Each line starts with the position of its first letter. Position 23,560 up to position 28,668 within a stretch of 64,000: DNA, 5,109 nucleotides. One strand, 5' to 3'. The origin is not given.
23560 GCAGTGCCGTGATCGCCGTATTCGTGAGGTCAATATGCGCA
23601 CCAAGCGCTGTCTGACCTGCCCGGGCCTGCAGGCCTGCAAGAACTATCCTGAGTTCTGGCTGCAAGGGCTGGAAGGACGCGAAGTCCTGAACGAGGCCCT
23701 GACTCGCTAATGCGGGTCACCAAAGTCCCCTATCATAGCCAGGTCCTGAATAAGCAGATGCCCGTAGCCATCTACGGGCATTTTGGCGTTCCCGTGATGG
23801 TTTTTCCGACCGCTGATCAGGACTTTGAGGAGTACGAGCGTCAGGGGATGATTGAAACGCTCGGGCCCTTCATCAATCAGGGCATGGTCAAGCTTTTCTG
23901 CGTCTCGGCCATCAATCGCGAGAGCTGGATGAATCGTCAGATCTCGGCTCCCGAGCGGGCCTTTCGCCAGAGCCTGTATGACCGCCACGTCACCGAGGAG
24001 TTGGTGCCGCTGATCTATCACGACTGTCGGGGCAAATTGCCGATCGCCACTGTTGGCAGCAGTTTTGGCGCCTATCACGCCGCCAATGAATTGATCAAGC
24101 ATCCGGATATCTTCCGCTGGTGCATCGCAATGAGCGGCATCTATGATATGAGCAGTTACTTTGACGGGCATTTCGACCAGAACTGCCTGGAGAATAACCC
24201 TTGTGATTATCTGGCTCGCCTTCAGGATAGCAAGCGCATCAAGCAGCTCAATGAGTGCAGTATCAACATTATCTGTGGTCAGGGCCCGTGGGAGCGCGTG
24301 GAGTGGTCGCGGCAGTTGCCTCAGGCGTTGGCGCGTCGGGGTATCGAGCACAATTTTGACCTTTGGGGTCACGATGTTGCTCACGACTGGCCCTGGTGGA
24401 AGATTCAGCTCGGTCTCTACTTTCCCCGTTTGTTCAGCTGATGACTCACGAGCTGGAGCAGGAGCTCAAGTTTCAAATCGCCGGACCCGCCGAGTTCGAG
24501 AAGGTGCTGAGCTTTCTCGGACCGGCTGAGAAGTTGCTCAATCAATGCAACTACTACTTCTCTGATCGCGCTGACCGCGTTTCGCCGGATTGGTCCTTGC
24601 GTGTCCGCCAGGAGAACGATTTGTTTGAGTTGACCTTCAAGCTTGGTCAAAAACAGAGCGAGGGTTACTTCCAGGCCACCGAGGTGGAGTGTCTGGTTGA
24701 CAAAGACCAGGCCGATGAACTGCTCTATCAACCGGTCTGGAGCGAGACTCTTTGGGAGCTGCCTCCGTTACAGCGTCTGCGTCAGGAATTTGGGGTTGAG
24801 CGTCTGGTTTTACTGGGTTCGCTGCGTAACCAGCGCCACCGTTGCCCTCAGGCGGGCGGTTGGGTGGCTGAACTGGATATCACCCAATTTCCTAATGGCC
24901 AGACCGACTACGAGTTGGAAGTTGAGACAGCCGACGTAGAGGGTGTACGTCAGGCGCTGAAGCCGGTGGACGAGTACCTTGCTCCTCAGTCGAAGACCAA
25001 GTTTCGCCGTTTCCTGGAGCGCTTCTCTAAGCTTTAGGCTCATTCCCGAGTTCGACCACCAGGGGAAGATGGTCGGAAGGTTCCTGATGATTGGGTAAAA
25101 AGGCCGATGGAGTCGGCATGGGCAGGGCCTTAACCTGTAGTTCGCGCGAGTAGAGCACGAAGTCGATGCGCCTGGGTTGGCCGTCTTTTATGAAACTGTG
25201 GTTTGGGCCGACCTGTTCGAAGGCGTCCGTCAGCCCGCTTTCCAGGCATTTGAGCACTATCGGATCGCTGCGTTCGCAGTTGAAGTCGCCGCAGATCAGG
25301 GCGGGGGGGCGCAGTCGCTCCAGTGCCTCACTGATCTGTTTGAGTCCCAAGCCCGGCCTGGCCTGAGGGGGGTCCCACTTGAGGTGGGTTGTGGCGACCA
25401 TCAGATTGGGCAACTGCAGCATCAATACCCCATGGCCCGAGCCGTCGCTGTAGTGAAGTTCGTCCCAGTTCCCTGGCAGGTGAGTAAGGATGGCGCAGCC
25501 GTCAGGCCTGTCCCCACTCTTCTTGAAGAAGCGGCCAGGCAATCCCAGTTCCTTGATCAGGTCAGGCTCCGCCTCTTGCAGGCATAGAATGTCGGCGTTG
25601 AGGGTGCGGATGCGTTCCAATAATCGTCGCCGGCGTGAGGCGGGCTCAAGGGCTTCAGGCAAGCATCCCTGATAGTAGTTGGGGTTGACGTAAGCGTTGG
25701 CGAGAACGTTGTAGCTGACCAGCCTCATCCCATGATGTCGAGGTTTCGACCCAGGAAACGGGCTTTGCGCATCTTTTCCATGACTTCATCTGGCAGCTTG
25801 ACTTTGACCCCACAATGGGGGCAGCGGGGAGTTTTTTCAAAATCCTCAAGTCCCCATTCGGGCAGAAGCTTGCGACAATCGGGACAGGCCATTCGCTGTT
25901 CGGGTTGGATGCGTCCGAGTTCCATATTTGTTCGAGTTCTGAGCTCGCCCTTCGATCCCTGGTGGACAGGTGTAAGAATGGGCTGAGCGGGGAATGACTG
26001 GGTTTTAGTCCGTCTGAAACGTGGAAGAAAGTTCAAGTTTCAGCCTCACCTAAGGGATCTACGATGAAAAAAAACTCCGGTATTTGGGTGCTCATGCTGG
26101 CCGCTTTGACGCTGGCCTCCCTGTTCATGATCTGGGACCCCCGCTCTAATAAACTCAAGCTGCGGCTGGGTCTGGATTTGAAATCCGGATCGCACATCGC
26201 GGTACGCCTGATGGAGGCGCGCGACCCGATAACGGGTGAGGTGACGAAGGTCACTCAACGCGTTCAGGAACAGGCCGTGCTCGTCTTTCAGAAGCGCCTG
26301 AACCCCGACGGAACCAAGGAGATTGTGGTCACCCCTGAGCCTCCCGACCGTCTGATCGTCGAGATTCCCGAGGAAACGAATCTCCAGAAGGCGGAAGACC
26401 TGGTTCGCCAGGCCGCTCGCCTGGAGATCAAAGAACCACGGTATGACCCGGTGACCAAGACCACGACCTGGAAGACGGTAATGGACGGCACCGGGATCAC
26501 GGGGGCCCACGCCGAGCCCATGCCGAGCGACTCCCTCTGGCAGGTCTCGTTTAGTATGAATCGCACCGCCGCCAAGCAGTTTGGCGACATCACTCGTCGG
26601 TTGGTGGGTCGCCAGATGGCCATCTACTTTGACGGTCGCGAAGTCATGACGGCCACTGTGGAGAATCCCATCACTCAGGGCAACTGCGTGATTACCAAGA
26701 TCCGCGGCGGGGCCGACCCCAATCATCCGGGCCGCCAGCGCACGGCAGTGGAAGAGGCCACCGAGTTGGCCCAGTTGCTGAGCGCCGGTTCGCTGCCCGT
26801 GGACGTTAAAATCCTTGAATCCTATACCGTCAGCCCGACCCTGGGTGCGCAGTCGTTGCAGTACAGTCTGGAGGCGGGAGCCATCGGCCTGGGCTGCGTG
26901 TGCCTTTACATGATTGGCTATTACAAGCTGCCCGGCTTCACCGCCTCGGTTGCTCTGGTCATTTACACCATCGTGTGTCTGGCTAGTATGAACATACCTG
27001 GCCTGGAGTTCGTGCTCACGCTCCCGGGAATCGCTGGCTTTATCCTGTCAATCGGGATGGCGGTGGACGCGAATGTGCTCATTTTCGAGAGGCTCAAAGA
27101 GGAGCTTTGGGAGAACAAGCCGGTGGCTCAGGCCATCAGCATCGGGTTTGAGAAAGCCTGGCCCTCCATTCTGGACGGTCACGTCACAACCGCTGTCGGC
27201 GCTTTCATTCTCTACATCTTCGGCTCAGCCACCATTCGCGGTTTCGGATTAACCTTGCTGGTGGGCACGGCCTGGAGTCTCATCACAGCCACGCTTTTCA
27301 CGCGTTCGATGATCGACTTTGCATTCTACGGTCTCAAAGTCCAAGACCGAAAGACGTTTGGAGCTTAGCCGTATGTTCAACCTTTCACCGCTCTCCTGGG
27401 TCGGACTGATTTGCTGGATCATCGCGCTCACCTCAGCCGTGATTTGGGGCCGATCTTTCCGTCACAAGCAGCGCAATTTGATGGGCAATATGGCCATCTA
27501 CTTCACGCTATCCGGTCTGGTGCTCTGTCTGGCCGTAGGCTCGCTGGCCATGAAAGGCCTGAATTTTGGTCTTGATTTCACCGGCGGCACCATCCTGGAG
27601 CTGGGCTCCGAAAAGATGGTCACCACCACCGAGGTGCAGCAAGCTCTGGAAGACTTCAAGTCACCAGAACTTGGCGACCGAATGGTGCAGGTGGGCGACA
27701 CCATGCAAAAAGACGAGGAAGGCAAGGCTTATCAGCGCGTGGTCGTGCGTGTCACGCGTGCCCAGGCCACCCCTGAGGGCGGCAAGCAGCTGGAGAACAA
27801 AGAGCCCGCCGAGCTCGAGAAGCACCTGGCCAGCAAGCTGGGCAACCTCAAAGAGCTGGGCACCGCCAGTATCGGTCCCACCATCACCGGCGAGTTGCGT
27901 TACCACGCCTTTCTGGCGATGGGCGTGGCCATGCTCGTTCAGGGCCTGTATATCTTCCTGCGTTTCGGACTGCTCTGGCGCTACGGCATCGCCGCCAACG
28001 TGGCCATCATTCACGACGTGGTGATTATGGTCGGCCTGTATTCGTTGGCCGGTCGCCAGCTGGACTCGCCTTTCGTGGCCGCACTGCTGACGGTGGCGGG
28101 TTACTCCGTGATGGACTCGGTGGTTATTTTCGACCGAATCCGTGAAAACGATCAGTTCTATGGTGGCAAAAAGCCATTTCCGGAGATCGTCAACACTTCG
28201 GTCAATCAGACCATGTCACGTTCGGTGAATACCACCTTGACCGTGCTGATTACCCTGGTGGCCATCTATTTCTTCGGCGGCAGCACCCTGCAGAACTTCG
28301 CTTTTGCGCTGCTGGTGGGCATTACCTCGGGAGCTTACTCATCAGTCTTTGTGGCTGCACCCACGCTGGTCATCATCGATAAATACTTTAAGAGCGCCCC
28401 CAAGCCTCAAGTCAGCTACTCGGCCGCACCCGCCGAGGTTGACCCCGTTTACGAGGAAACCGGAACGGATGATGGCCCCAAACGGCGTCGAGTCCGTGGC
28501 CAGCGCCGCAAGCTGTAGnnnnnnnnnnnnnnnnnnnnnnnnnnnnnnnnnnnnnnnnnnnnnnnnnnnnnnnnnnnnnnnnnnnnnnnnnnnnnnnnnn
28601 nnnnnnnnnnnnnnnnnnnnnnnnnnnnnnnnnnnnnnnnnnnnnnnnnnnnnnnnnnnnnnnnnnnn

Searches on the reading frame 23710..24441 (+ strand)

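Call 6: search_protein_families(library=pfam, proteins=[window:23710-24441:+], max_evalue=0.01)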
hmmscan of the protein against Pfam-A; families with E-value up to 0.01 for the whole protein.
window:23710-24441:+ (243 aa): 2 families
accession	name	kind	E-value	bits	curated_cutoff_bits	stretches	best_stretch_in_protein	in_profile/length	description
PF00756.26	Esterase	-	2.7e-09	37.6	22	1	83-234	87-244/251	Putative esterase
PF00326.27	Peptidase_S9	-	0.00013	22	22.6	1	112-164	66-122/213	Prolyl oligopeptidase family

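Call 7: search_protein_families(library=ncbifam, proteins=[window:23710-24441:+], max_evalue=0.01)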
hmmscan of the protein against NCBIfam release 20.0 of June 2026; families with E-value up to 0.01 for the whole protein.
window:23710-24441:+ (243 aa): 0 families

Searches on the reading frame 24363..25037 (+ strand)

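Call 6: search_protein_families(library=pfam, proteins=[window:24363-25037:+], max_evalue=0.01)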
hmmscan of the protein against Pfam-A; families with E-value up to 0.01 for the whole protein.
window:24363-25037:+ (224 aa): 1 family
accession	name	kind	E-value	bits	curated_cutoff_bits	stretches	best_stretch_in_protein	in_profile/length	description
PF01928.26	CYTH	-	1.9e-12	47.8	23.2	1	31-217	2-178/179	CYTH domain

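Call 7: search_protein_families(library=ncbifam, proteins=[window:24363-25037:+], max_evalue=0.01)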
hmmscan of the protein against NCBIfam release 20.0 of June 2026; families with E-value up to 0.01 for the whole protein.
window:24363-25037:+ (224 aa): 0 families

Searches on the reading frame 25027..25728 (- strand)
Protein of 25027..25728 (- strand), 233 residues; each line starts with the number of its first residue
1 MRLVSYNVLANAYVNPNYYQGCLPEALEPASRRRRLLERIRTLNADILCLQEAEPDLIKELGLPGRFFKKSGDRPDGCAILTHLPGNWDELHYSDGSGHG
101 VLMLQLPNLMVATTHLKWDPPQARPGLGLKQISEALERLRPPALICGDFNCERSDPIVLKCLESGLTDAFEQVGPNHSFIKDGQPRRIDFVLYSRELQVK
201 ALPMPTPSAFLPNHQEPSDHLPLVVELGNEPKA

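Call 6: search_protein_families(library=pfam, proteins=[window:25027-25728:-], max_evalue=0.01)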
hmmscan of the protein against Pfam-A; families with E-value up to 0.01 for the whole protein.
window:25027-25728:- (233 aa): 1 family
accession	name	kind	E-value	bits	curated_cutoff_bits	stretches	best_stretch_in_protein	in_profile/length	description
PF03372.29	Exo_endo_phos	-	1.8e-18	67.5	24.5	1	5-220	2-225/225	Endonuclease/Exonuclease/phosphatase family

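Call 7: search_protein_families(library=ncbifam, proteins=[window:25027-25728:-], max_evalue=0.01)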
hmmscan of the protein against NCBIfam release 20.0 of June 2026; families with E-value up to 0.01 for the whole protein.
window:25027-25728:- (233 aa): 4 families
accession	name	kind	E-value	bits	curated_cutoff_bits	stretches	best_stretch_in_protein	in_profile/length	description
TIGR00633.1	xth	equivalog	3e-05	23.7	99.05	0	33-53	16-36/255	exodeoxyribonuclease III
NF003842.0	PRK05421.1-4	equivalog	4e-05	23.1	144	1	129-227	165-255/259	endonuclease/exonuclease/phosphatase family protein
TIGR00195.1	exoDNase_III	equivalog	4.2e-05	23.3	182.55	0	31-53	13-35/254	exodeoxyribonuclease III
NF033681.1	ExeM_NucH_DNase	subfamily_domain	0.0078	15.1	300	0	139-199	434-496/546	ExeM/NucH family extracellular endonuclease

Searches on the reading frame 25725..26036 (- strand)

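Call 79: search_protein_families(library=pfam, proteins=[window:25725-26036:-], max_evalue=0.001)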
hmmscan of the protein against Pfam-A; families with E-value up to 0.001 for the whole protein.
window:25725-26036:- (103 aa): 1 family
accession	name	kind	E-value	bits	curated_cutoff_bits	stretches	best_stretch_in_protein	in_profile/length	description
PF24460.1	DUF7575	-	0.00042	20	28.5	0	68-77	2-11/28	Domain of unknown function (DUF7575)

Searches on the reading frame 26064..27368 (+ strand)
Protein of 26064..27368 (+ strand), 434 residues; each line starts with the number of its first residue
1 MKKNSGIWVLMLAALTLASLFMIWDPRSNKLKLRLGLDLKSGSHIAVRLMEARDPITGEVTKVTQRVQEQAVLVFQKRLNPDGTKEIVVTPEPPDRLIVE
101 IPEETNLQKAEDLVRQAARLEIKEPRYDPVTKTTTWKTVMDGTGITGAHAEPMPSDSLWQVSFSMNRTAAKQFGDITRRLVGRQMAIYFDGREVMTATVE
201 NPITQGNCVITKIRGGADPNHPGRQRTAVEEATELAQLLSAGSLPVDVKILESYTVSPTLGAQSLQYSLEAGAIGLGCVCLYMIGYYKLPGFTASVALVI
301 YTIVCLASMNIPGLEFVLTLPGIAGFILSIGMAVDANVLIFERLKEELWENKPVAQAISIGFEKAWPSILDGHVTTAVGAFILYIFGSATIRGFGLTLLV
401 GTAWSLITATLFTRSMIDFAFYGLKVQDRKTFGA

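Call 6: search_protein_families(library=pfam, proteins=[window:26064-27368:+], max_evalue=0.01)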
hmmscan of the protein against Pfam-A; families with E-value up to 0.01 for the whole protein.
window:26064-27368:+ (434 aa): 4 families
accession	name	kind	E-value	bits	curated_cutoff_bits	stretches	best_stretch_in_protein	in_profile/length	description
PF22599.2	SecDF_P1_head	-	5.2e-17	62.2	27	1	137-246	18-114/114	SecDF, P1 head subdomain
PF02355.23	SecD_SecF_C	-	6.6e-15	55.4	20.5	1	247-412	12-178/189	Protein export membrane protein SecD/SecF, C-terminal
PF21760.3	SecD_1st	-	2.6e-07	30.4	27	1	69-124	2-57/60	Protein translocase subunit SecDF, P1 domain, N-terminal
PF03176.21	MMPL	-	5.4e-05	22.7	20.5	1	316-408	199-290/333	MMPL family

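Call 7: search_protein_families(library=ncbifam, proteins=[window:26064-27368:+], max_evalue=0.01)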
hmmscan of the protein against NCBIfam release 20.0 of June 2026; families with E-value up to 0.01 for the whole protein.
window:26064-27368:+ (434 aa): 24 families
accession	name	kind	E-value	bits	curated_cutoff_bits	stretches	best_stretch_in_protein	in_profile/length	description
TIGR01129.1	secD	equivalog_domain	8.5e-91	305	244.4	2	137-417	132-397/397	protein translocase subunit SecD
NF009583.0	PRK13024.1-3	subfamily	2.7e-90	303.5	721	1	9-421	9-432/755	protein translocase subunit SecDF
NF009585.0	PRK13024.1-5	equivalog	7e-68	229.5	1037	1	135-419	378-646/993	protein translocase subunit SecDF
NF011315.0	PRK14726.1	equivalog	4.6e-64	216.9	1249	1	155-418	274-522/855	protein translocase subunit SecDF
TIGR00916.1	2A0604s01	subfamily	5e-59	199.7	148.6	1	166-409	2-230/231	SecD/SecF family protein translocase subunit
NF009581.0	PRK13024.1-1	equivalog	1.2e-58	198.9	1058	1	2-419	2-409/752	protein translocase subunit SecDF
NF009584.0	PRK13024.1-4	equivalog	4.6e-53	180.7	1171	1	1-419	1-411/759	protein translocase subunit SecDF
NF009545.0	PRK12933.1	equivalog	1.1e-52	179.4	728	1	63-421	227-594/604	protein translocase subunit SecD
NF006218.0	PRK08343.1-4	subfamily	3.4e-39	134.8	383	1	9-413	12-382/392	preprotein translocase subunit SecD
NF009580.0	PRK13023.1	equivalog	2e-36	125.5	1153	1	130-418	172-445/775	protein translocase subunit SecDF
NF009540.0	PRK12911.1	equivalog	5.7e-34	116.7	1878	1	229-415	872-1056/1403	bifunctional preprotein translocase subunit SecD/SecF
NF009582.0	PRK13024.1-2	equivalog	7.3e-28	97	723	1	230-419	299-486/859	protein translocase subunit SecDF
NF006217.0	PRK08343.1-3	equivalog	1.8e-23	83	491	1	63-402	187-521/544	preprotein translocase subunit SecD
NF006216.0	PRK08343.1-2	equivalog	3.8e-22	78.8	519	2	225-403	305-484/506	preprotein translocase subunit SecD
TIGR00966.2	transloc_SecF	equivalog_domain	3e-20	72.9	160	1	230-407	92-266/279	protein translocase subunit SecF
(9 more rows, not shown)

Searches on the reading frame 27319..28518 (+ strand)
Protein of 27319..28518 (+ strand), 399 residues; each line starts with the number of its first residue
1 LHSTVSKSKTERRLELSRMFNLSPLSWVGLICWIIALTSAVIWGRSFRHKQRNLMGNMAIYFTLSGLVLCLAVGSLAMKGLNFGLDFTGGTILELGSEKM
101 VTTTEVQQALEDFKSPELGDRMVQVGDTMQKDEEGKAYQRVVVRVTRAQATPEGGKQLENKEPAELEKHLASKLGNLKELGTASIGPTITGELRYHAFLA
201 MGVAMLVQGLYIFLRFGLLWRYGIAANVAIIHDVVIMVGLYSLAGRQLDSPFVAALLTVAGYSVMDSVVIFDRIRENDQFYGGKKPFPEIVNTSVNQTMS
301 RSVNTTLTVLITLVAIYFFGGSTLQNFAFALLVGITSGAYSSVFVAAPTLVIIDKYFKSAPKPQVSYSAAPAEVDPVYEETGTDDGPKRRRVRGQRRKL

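Call 6: search_protein_families(library=pfam, proteins=[window:27319-28518:+], max_evalue=0.01)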
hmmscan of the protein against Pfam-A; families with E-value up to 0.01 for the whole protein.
window:27319-28518:+ (399 aa): 2 families
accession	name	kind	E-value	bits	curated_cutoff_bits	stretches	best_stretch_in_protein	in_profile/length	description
PF02355.23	SecD_SecF_C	-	3.1e-56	190.2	20.5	1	172-353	8-186/189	Protein export membrane protein SecD/SecF, C-terminal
PF07549.19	Sec_GG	-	4.2e-09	36.1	20.3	1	75-98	2-25/28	SecD/SecF GG Motif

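Call 7: search_protein_families(library=ncbifam, proteins=[window:27319-28518:+], max_evalue=0.01)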
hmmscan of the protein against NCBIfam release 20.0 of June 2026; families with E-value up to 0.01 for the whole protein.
window:27319-28518:+ (399 aa): 24 families
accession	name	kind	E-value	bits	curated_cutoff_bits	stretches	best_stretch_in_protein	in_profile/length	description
TIGR00966.2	transloc_SecF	equivalog_domain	8.1e-83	278.1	160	1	53-352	2-278/279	protein translocase subunit SecF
NF009583.0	PRK13024.1-3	subfamily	1.8e-80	270.9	721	1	46-362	451-742/755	protein translocase subunit SecDF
NF009585.0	PRK13024.1-5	equivalog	8.1e-64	216.1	1037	1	46-355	664-979/993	protein translocase subunit SecDF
NF011315.0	PRK14726.1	equivalog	7.3e-63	212.9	1249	1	47-358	542-832/855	protein translocase subunit SecDF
NF009581.0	PRK13024.1-1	equivalog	2.3e-57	194.7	1058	1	49-353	446-729/752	protein translocase subunit SecDF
NF009584.0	PRK13024.1-4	equivalog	8e-53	179.9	1171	1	53-355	452-733/759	protein translocase subunit SecDF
TIGR00916.1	2A0604s01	subfamily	9.5e-46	156.3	148.6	1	175-343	68-231/231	SecD/SecF family protein translocase subunit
NF009580.0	PRK13023.1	equivalog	1.6e-37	129.2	1153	1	64-352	482-749/775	protein translocase subunit SecDF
NF009582.0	PRK13024.1-2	equivalog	1.2e-33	116.2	723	1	77-356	554-827/859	protein translocase subunit SecDF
NF009540.0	PRK12911.1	equivalog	1.2e-31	109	1878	1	62-353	1091-1394/1403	bifunctional preprotein translocase subunit SecD/SecF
NF046001.1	SecDF_plasm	equivalog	2.9e-22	78.6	500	1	71-346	562-839/878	protein translocase subunit SecDF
NF009545.0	PRK12933.1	equivalog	2e-17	62.9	728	1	108-347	346-587/604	protein translocase subunit SecD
TIGR01129.1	secD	equivalog_domain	2.7e-14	53.1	244.4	1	178-346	231-393/397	protein translocase subunit SecD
NF006218.0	PRK08343.1-4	subfamily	2.8e-13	49.5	383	2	135-340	183-375/392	preprotein translocase subunit SecD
NF006216.0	PRK08343.1-2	equivalog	3.2e-12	46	519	2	183-357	334-501/506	preprotein translocase subunit SecD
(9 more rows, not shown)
